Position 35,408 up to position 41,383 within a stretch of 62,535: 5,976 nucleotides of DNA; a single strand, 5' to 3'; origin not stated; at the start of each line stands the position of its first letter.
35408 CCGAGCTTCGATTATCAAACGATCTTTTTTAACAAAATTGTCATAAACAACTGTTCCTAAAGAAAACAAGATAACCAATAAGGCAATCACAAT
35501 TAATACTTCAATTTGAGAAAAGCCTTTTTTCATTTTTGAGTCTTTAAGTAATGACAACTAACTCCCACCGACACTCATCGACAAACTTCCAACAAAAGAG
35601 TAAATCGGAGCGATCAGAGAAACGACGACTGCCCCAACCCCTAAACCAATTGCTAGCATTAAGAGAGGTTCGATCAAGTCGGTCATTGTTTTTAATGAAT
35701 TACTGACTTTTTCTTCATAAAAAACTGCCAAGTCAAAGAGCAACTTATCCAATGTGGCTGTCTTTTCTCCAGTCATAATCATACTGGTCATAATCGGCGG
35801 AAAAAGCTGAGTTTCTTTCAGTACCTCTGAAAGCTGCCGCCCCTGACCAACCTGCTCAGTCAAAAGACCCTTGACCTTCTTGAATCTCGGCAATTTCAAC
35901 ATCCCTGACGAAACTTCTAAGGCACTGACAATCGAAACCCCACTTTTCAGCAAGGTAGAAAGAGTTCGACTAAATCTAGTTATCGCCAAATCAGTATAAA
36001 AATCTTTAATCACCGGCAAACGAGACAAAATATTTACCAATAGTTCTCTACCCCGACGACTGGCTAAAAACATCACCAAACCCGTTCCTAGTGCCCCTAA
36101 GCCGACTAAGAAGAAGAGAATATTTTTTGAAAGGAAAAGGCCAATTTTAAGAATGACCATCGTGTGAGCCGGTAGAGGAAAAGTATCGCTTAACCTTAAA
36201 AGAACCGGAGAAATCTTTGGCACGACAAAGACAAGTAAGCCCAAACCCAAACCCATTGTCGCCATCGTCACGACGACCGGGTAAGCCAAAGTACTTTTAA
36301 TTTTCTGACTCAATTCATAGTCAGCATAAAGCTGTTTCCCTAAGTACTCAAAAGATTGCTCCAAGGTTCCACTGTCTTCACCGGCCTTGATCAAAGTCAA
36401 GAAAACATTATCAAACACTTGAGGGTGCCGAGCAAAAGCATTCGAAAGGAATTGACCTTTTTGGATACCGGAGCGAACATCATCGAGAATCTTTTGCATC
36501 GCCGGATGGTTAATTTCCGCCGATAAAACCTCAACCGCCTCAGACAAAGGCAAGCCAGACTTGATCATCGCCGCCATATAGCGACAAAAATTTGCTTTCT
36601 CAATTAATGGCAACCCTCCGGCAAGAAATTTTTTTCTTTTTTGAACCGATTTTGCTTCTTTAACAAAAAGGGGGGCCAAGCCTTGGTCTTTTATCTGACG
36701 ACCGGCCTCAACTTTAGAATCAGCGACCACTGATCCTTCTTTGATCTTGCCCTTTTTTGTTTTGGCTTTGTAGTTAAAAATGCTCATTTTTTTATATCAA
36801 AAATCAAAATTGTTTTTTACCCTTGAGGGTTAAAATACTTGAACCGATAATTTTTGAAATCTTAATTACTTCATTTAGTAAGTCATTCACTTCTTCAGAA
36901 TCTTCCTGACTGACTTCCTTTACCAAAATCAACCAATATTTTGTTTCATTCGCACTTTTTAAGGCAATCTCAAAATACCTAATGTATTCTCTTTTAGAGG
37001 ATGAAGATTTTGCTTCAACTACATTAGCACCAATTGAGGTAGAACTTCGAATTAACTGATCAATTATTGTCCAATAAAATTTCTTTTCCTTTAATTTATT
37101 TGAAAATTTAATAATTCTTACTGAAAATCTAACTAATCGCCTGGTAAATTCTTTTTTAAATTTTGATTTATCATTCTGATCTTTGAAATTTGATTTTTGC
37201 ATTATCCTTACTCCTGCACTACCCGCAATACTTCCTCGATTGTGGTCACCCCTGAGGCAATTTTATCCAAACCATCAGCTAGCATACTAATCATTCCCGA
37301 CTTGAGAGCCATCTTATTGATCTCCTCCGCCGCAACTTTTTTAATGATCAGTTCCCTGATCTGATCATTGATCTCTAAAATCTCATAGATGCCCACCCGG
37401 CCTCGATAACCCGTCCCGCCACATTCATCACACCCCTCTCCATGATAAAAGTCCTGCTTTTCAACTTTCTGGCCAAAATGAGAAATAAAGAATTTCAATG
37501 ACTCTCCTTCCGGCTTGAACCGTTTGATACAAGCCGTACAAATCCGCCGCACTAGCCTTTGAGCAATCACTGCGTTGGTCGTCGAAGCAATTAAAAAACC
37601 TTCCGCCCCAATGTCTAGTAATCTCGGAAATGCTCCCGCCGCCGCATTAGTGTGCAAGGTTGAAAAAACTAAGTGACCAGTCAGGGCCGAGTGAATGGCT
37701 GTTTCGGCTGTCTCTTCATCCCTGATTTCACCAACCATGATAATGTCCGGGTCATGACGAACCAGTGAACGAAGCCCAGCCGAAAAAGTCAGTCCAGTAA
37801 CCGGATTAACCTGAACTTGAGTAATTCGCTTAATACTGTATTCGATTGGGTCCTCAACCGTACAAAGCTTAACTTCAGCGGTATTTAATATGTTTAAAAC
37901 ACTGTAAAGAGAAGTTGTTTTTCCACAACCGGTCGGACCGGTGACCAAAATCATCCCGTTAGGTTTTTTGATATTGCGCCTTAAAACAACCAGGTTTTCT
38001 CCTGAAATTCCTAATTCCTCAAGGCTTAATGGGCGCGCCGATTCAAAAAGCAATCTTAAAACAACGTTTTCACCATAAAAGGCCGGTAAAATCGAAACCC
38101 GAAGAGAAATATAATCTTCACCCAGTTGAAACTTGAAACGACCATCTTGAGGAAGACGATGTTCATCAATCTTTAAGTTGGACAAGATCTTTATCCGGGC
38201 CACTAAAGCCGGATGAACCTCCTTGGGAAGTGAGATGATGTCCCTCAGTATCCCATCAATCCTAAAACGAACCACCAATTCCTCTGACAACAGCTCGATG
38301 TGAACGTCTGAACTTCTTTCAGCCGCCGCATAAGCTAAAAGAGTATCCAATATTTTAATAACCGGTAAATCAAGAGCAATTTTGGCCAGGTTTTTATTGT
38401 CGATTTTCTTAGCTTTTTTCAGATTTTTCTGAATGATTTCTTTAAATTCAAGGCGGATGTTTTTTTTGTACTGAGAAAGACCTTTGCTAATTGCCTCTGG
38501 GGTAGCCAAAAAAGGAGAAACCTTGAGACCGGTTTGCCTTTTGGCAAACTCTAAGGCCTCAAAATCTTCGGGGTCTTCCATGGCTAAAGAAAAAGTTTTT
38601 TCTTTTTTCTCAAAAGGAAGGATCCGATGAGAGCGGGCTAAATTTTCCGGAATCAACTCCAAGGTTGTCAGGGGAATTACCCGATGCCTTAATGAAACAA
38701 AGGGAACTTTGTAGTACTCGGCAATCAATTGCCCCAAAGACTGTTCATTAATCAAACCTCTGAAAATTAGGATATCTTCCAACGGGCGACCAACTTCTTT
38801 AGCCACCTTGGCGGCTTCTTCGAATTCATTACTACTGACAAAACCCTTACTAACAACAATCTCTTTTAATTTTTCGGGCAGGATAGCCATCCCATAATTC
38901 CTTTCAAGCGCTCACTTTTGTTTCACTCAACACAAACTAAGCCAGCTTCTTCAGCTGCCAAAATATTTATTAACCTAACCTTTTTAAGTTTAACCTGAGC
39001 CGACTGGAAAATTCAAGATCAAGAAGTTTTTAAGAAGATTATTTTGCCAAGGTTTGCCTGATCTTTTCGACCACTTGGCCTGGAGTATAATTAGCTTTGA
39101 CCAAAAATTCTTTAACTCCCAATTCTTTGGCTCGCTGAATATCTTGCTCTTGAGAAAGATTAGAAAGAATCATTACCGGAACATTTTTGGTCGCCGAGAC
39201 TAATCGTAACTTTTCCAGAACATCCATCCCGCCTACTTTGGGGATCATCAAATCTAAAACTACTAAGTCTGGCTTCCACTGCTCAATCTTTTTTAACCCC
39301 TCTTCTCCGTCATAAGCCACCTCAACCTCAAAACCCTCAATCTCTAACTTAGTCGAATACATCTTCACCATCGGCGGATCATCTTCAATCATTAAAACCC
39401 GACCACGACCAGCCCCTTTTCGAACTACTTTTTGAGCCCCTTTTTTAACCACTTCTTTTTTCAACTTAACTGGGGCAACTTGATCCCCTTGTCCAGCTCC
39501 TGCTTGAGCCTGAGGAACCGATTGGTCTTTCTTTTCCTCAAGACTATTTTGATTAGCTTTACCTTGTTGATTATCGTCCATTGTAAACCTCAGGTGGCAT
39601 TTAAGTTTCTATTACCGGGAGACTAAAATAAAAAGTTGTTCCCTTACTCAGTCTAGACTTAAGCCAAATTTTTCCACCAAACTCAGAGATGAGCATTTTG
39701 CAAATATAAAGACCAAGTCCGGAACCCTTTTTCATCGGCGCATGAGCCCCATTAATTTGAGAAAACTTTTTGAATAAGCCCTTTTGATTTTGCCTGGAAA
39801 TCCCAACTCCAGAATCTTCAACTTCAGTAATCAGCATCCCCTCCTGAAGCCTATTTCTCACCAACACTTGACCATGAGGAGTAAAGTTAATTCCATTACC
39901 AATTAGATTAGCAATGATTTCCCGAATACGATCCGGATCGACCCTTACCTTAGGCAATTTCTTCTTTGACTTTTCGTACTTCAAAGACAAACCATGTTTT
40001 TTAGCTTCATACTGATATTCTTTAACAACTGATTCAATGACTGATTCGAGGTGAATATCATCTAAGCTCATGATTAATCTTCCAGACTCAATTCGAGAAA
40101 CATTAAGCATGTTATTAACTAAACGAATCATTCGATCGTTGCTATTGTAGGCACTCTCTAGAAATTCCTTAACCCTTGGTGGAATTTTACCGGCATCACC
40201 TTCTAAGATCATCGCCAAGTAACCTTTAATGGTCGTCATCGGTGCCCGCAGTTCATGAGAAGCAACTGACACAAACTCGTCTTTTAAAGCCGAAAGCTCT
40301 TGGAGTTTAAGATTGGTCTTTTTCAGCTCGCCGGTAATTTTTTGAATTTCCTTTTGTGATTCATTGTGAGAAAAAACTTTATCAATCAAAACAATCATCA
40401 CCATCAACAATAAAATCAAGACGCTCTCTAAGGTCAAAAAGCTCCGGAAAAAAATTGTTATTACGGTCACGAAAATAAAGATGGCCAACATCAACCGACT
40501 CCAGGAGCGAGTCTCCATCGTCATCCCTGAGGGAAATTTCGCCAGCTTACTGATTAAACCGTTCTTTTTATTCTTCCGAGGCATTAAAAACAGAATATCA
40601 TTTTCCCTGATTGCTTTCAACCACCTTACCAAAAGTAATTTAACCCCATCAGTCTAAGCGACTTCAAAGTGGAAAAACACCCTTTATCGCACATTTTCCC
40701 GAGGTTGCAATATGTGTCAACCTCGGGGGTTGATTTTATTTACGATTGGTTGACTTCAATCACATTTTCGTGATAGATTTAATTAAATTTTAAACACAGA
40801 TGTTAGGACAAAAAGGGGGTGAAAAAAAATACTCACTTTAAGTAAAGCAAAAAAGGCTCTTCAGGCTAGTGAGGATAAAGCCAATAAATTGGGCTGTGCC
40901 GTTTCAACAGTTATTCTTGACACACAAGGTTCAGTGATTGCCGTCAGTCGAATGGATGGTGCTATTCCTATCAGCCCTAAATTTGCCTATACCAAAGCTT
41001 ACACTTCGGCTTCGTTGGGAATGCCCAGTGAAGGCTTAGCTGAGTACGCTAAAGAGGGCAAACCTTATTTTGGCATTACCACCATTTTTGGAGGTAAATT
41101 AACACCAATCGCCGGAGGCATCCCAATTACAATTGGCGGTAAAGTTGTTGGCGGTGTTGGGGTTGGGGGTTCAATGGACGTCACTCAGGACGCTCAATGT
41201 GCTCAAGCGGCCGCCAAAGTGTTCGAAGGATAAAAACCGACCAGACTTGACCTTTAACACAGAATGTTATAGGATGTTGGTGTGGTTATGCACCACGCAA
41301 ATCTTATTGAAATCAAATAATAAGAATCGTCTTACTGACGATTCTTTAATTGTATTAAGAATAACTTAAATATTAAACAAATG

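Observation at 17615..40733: GC-rich hairpin repeat family (5 copies) brackets successive accessory gene cassettes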

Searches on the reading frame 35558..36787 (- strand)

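Call 29: search_protein_families(library=pfam, proteins=[window:35558-36787:-], max_evalue=0.01)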
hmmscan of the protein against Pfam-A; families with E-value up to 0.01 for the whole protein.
window:35558-36787:- (409 aa): 1 family
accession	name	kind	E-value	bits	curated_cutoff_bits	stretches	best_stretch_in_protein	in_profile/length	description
PF00482.28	T2SSF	-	8.5e-55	184.5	25.2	2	67-190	1-125/125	Type II secretion system (T2SS), protein F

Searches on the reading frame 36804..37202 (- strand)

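Call 29: search_protein_families(library=pfam, proteins=[window:36804-37202:-], max_evalue=0.01)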
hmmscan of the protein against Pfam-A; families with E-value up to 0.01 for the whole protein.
window:36804-37202:- (132 aa): 2 families
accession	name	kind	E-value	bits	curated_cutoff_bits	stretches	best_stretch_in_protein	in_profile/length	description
PF05635.17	23S_rRNA_IVP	-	4.5e-22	78.7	33.8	1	22-120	8-105/106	23S rRNA-intervening sequence protein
PF20184.3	DUF6547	-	0.0022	18.7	27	1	39-114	4-77/117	Family of unknown function (DUF6547)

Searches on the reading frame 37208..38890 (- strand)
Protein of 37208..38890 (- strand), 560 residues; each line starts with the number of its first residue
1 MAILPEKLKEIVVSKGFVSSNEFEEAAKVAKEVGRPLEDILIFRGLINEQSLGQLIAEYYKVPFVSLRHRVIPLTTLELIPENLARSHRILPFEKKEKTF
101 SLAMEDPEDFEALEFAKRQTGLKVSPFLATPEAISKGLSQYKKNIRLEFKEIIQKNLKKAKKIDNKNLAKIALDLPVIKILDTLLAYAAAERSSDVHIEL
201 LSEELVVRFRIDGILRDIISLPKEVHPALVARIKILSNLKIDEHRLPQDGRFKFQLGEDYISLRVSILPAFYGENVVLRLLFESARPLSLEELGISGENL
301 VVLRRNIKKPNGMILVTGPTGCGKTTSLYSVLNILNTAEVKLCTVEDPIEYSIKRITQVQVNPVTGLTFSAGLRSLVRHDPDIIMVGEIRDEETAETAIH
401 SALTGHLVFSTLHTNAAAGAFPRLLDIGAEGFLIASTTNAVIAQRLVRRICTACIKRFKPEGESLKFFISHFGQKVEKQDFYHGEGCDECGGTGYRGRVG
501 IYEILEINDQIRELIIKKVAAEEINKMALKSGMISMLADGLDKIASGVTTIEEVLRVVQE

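Call 29: search_protein_families(library=pfam, proteins=[window:37208-38890:-], max_evalue=0.01)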
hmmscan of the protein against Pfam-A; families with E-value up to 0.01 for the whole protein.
window:37208-38890:- (560 aa): 3 families
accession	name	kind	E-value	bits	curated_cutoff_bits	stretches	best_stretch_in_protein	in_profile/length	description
PF00437.27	T2SSE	-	5.3e-125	417.3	24.9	1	175-556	6-370/370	Type II/IV secretion system protein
PF05157.20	MshEN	-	3.2e-18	65.9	23.1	1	60-142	1-84/90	MshEN domain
PF13401.12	AAA_22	-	0.00043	21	27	1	310-347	4-41/130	AAA domain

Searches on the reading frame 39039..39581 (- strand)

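Call 29: search_protein_families(library=pfam, proteins=[window:39039-39581:-], max_evalue=0.01)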
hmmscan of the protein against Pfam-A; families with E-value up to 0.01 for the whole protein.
window:39039-39581:- (180 aa): 1 family
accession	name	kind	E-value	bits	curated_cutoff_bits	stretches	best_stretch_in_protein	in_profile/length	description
PF00072.30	Response_reg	-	1.6e-22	80.2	30.2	1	62-173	1-109/111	Response regulator receiver domain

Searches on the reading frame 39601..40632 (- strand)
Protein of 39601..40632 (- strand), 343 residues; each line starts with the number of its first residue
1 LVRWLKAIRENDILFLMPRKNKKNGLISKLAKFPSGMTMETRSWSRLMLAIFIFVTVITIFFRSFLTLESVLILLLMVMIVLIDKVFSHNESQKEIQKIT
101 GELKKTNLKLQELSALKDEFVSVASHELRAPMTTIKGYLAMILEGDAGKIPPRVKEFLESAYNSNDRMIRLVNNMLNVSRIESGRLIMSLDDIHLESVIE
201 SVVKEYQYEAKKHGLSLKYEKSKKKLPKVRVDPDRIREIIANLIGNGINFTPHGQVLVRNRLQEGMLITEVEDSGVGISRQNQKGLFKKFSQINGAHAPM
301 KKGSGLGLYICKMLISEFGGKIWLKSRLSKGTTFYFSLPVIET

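Call 29: search_protein_families(library=pfam, proteins=[window:39601-40632:-], max_evalue=0.01)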
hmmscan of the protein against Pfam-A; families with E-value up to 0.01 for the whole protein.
window:39601-40632:- (343 aa): 4 families
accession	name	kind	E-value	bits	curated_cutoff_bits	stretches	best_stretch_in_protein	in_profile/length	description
PF02518.31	HATPase_c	-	6.3e-25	88.2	26.4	1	232-340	2-109/111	Histidine kinase-, DNA gyrase B-, and HSP90-like ATPase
PF00512.31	HisKA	-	7.1e-18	64.9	26.9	1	117-184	2-66/66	His Kinase A (phospho-acceptor) domain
PF13581.12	HATPase_c_2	-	0.00082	19.8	27.4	1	237-318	37-112/127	Histidine kinase-like ATPase domain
PF03979.19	Sigma70_r1_1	-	0.009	16.4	22.5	0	209-251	13-54/81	Sigma-70 factor, region 1.1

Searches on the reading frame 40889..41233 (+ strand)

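Call 29: search_protein_families(library=pfam, proteins=[window:40889-41233:+], max_evalue=0.01)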
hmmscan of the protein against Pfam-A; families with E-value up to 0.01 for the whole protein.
window:40889-41233:+ (114 aa): 1 family
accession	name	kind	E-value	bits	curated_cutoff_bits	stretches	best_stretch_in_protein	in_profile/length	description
PF03928.20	HbpS-like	-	2.7e-27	95.8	25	1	2-109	21-127/128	Haem degrading protein HbpS-like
